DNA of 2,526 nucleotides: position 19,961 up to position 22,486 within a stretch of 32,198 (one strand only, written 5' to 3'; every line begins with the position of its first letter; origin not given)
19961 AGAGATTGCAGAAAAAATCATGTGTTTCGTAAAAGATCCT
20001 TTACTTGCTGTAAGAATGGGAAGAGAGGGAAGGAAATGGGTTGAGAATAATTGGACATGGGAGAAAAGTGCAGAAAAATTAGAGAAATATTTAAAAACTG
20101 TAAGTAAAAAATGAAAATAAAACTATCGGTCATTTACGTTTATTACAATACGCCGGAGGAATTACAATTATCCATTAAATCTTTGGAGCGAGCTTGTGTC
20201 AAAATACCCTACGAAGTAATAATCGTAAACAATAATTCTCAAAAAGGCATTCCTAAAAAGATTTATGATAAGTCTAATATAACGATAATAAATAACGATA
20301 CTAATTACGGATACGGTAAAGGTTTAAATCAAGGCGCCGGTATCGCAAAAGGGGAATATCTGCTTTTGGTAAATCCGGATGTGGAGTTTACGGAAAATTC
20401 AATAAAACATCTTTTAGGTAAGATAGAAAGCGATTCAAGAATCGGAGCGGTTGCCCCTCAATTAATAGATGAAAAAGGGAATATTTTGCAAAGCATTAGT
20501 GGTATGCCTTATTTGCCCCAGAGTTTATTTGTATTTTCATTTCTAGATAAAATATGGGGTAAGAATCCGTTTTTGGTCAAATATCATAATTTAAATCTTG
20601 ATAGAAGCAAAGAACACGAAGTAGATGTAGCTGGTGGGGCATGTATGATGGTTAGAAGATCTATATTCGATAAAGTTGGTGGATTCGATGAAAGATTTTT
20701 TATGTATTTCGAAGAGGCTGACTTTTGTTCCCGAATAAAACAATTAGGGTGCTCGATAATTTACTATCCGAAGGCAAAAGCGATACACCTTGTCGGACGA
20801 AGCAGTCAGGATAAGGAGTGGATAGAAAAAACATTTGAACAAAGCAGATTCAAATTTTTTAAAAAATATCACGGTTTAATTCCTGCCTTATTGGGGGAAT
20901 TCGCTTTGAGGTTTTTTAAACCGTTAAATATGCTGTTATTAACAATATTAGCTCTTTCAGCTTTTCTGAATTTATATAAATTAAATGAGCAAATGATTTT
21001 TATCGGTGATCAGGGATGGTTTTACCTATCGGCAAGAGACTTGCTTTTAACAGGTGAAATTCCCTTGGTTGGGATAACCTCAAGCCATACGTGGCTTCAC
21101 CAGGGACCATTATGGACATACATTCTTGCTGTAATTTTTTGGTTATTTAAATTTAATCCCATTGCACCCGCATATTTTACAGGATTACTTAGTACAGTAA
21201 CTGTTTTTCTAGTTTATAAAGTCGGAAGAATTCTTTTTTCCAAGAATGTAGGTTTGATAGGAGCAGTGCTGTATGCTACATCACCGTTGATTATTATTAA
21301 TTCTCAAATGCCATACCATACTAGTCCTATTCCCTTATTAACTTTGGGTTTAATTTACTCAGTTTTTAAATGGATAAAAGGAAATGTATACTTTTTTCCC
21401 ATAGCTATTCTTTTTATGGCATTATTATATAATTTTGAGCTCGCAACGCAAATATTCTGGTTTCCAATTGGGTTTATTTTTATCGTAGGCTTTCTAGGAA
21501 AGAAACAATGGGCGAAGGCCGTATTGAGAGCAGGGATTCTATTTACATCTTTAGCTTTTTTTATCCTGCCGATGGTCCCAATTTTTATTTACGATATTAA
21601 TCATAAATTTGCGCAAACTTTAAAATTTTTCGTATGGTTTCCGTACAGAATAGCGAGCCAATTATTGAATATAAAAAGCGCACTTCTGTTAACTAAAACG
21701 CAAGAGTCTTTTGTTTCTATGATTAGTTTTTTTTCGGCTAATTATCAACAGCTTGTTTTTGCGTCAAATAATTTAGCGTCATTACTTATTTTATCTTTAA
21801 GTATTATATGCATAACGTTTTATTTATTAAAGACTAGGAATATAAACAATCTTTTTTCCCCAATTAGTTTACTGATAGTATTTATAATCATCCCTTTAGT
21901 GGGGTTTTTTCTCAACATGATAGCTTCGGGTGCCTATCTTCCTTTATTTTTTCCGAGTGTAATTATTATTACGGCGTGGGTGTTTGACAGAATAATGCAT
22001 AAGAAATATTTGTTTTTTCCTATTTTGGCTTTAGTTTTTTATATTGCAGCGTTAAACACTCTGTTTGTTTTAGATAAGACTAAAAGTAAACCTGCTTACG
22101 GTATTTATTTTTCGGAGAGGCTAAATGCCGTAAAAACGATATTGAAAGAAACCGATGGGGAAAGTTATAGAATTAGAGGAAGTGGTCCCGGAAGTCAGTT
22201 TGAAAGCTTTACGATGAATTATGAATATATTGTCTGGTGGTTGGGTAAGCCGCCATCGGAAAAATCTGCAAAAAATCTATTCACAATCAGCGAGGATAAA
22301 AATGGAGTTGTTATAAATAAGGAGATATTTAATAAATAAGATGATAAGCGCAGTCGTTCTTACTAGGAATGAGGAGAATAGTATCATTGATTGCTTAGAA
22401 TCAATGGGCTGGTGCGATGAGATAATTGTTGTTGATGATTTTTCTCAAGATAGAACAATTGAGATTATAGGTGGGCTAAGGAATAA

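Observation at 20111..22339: Single-polypeptide GT2::GT-C fusion (Rosetta-stone link between donor synthesis and extracytoplasmic transfer)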

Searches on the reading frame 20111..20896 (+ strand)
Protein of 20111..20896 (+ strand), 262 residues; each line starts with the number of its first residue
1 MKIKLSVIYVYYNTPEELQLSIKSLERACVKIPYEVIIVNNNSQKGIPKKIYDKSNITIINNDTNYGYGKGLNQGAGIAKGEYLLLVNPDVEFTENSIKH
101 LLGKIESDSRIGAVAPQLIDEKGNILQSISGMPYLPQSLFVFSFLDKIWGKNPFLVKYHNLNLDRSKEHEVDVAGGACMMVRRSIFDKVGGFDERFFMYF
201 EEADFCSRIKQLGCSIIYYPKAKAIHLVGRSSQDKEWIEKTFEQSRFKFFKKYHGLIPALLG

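Call 23: search_protein_families(library=ncbifam, proteins=[window:20111-20896:+], max_evalue=0.01)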
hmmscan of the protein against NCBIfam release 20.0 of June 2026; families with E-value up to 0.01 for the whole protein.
window:20111-20896:+ (262 aa): 16 families
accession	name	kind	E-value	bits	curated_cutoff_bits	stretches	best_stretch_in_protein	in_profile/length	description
TIGR03965.1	mycofact_glyco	equivalog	7.3e-15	54.8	280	2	176-226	231-280/467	mycofactocin biosynthesis glycosyltransferase MftF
NF041875.1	EPS_EpsD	equivalog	1.1e-14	54.6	370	2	157-241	139-220/325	exopolysaccharide biosynthesis glycosyltransferase EpsD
TIGR04283.1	glyco_like_mftF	equivalog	2.3e-14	53.5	182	1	5-218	1-177/221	TIGR04283 family arsenosugar biosynthesis glycosyltransferase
TIGR01556.1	rhamnosyltran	subfamily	2.3e-13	50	200.55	2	168-232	142-206/281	rhamnosyltransferase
NF038299.1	EPS_HpsN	equivalog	2.8e-13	49.6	425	1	5-230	3-224/317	hormogonium polysaccharide biosynthesis glycosyltransferase HpsN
TIGR03937.1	PgaC_IcaA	equivalog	4.7e-12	45.6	422.3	1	5-115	47-160/407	poly-beta-1,6-N-acetyl-D-glucosamine synthase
NF041394.1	GtaseAglG_Halo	equivalog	3.5e-09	36.4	440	2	35-123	34-128/304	glucosyl-dolichyl phosphate glucuronosyltransferase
NF050050.1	ProtGlycPglI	equivalog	1.3e-06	28.1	500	1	4-132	3-134/306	GalNAc(5)-diNAcBac-PP-undecaprenol beta-1,3-glucosyltransferase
NF007482.0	PRK10073.1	equivalog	1.3e-05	24.4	423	1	3-102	6-107/334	glycosyltransferase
TIGR03111.1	glyc2_xrt_Gpos1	hypoth_equivalog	3.2e-05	22.9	363.95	1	6-125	52-176/439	TIGR03111 family XrtG-associated glycosyltransferase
TIGR03469.1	HpnB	hypoth_equivalog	0.00027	20.1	379.25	1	72-194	124-231/386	hopene-associated glycosyltransferase HpnB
NF007453.0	PRK10018.1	equivalog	0.00067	19.4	382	1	6-107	6-113/280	colanic acid biosynthesis glycosyltransferase WcaA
NF053739.1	GlytfEpsEBac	equivalog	0.0016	17.5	450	1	4-85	2-87/265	glycosyltransferase EpsE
NF045692.1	OglycostaseCruG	equivalog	0.0034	16.4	600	0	166-205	195-234/386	2'-O-glycosyltransferase CruG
NF038302.1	EPS_HpsE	equivalog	0.0042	16.1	300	0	4-53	2-53/307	hormogonium polysaccharide biosynthesis glycosyltransferase HpsE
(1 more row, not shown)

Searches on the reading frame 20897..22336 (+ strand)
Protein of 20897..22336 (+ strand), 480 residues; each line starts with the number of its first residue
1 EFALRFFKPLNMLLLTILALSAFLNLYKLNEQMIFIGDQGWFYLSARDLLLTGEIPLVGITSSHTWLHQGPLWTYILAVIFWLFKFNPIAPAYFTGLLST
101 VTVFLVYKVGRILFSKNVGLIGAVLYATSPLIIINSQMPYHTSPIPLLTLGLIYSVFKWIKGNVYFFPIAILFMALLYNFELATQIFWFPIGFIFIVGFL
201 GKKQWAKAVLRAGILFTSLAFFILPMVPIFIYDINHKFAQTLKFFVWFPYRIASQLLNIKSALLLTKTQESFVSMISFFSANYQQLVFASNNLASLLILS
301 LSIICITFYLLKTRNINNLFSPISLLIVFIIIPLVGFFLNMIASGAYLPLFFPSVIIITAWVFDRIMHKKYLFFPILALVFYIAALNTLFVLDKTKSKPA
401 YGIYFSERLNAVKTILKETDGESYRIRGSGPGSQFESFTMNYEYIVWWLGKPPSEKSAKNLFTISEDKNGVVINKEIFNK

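Call 23: search_protein_families(library=ncbifam, proteins=[window:20897-22336:+], max_evalue=0.01)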
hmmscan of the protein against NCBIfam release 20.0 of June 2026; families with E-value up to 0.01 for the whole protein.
window:20897-22336:+ (480 aa): 1 family
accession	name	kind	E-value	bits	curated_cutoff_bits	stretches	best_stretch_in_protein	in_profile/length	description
TIGR04154.1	archaeo_STT3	subfamily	0.0011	17.5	450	1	67-131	67-138/831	oligosaccharyl transferase, archaeosortase A system-associated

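Call 39: search_solved_structures(query=A2, max_evalue=10, show_alignments=3)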
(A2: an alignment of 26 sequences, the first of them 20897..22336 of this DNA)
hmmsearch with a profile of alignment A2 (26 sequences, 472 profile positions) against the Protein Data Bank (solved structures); distinct sequences matched with E-value up to 10: 2.
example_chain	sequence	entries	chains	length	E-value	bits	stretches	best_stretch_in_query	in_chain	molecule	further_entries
3waj_A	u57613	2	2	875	0.001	21.1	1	65-128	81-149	Transmembrane oligosaccharyl transferase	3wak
5gmy_A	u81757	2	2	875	0.001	21.1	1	65-128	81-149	Transmembrane oligosaccharyl transferase, putative | Dolichyl-phosphooligosaccharide-protein glycotransferase 3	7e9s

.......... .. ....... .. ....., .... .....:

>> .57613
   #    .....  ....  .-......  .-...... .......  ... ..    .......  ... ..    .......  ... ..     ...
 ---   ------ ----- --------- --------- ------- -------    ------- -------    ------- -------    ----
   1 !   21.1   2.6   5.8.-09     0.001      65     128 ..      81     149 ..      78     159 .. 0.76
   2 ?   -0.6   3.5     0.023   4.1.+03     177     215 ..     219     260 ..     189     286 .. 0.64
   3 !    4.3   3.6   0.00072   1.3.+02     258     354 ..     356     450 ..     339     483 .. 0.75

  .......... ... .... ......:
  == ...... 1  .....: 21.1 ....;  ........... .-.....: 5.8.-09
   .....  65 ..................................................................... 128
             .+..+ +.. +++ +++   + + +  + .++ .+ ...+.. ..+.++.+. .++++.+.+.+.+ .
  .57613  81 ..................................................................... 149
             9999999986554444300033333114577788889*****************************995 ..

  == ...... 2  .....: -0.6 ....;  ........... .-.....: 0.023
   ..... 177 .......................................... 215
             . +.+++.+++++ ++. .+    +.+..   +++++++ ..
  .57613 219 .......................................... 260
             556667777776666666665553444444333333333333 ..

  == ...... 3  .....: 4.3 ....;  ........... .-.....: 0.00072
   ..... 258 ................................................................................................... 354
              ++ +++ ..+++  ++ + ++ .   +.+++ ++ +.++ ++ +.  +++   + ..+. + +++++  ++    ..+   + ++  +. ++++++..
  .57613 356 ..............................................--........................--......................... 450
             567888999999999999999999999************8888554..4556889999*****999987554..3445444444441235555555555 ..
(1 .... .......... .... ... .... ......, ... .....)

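Call 69: search_protein_representatives(alignment_id=A2)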
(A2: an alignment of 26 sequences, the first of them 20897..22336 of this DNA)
Query: 26 sequences, 472 profile positions. Proteins with E-value up to 0.001 (for the whole library): 29473; up to 1e-10: 7048; up to 1e-30: 1529. The best 150 are listed.
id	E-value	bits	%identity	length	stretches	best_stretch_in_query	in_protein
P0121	3.0e-213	725.2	-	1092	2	8-467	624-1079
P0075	2.3e-171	587.2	-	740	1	2-467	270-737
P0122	9.1e-169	578.6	-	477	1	8-468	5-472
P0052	1.0e-167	575.1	-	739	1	4-465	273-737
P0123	3.7e-158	543.6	-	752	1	3-467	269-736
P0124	3.0e-157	540.6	-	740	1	2-467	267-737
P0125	6.1e-157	539.6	-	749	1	7-465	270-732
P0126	2.2e-155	534.4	-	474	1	6-466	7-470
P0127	2.9e-154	530.7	-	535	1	2-467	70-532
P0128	3.0e-154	530.7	-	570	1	2-464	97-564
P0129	4.1e-154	530.3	-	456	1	5-467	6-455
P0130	9.5e-154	529.1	-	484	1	3-457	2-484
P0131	1.2e-153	528.7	-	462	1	7-465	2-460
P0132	9.3e-153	525.8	-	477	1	10-464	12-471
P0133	2.4e-152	524.4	-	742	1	3-465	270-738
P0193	7.6e-132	456.8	-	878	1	5-466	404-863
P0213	5.1e-127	440.9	-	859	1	7-470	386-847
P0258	4.5e-114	398.3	-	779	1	3-460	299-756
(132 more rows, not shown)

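Call 71: search_protein_families(library=pfam, proteins=[P0121, P0193, P0213, P0258], max_evalue=0.001)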
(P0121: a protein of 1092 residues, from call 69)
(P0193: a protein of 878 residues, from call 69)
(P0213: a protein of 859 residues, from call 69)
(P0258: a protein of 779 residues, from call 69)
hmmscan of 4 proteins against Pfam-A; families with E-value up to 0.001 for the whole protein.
P0121 (1092 aa): 4 families
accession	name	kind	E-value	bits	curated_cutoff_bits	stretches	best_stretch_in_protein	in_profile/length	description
PF00535.33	Glycos_transf_2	-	3.5e-22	79.5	23.3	1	5-187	1-165/168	Glycosyl transferase family 2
PF13641.12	Glyco_tranf_2_3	-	8e-15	55.9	27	1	3-234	2-219/230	Glycosyltransferase like family 2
PF13231.12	PMT_2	-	2e-09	38.3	26.1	1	684-832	4-154/160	Dolichyl-phosphate-mannose-protein mannosyltransferase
PF10111.15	Glyco_tranf_2_2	-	1.1e-08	35.4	27.3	1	23-212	17-202/276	Glycosyltransferase like family 2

P0193 (878 aa): 6 families
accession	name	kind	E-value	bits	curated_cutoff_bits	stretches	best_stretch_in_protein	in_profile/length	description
PF00534.26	Glycos_transf_1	-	1.5e-22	80.4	26.4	1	254-339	83-169/172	Glycosyl transferases group 1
PF13692.12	Glyco_trans_1_4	-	1.2e-15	58.5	27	1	253-328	69-142/142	Glycosyl transferases group 1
PF13231.12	PMT_2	-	2.4e-10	41.3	26.1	1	465-619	2-159/160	Dolichyl-phosphate-mannose-protein mannosyltransferase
PF13439.12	Glyco_transf_4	-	7.9e-10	39.4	28.5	1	11-200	1-169/170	Glycosyltransferase Family 4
PF13524.12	Glyco_trans_1_2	-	1.9e-09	38.1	25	1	253-356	36-142/144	Glycosyl transferase-like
PF20706.3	GT4-conflict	-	2e-05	24.2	26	1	252-302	270-320/385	Family 4 Glycosyltransferase in conflict systems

P0213 (859 aa): 6 families
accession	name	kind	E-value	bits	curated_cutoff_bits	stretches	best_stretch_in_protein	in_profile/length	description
PF00534.26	Glycos_transf_1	-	9.5e-23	81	26.4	1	230-340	60-171/172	Glycosyl transferases group 1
PF13692.12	Glyco_trans_1_4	-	1.3e-13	51.9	27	1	211-327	34-142/142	Glycosyl transferases group 1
PF13231.12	PMT_2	-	3.7e-10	40.7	26.1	1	447-591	4-150/160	Dolichyl-phosphate-mannose-protein mannosyltransferase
PF13439.12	Glyco_transf_4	-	2.1e-08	34.8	28.5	1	12-199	2-168/170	Glycosyltransferase Family 4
PF13524.12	Glyco_trans_1_2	-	3.7e-08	33.9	25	1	246-355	30-142/144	Glycosyl transferase-like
PF20706.3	GT4-conflict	-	6.7e-06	25.8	26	1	253-351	272-381/385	Family 4 Glycosyltransferase in conflict systems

P0258 (779 aa): 6 families
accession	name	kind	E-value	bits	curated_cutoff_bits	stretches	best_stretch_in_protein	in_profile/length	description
PF00535.33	Glycos_transf_2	-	1e-22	81.3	23.3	1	1-111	4-116/168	Glycosyl transferase family 2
PF13231.12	PMT_2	-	1.8e-10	41.7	26.1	1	363-517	3-160/160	Dolichyl-phosphate-mannose-protein mannosyltransferase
PF13641.12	Glyco_tranf_2_3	-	1.5e-09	38.6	27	1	5-206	11-226/230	Glycosyltransferase like family 2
PF10111.15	Glyco_tranf_2_2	-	8.6e-07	29.1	27.3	1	12-198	14-223/276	Glycosyltransferase like family 2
PF13506.12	Glyco_transf_21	-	2.1e-06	27.7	21.7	1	68-208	25-173/174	Glycosyl transferase family 21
PF13632.12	Glyco_trans_2_3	-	0.00041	20.7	27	1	77-261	2-195/198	Glycosyl transferase family group 2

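Call 78: search_protein_families(library=pfam, alignment_id=A2, max_evalue=1)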
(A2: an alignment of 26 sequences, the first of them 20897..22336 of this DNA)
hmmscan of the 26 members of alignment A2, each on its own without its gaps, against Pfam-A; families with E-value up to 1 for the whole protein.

A. member 1, window:20897-22336:+ (480 aa): 1 family
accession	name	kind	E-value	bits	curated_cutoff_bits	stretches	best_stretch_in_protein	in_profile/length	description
PF13231.12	PMT_2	-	3.8e-06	27.7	26.1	1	69-222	2-154/160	Dolichyl-phosphate-mannose-protein mannosyltransferase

B. families by the number of members that match (of 26 scanned): 9 families
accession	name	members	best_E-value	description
PF13231.12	PMT_2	26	5.5e-12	Dolichyl-phosphate-mannose-protein mannosyltransferase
PF08294.17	TIM21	1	0.027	TIM21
PF24838.2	8xMP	1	0.03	Octameric membrane protein family (8xMP)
PF02790.20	COX2_TM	1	0.036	Cytochrome C oxidase subunit II, transmembrane domain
PF19117.5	Mim2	1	0.18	Mitochondrial import 2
PF19748.4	DUF6235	1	0.18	Family of unknown function (DUF6235)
PF06522.17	B12D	1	0.29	NADH-ubiquinone reductase complex 1 MLRQ subunit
PF11028.14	TMEM260-like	1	0.51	Protein O-mannosyl-transferase TMEM260-like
PF18159.6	S_4TM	1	0.87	SMODS-associating 4TM effector domain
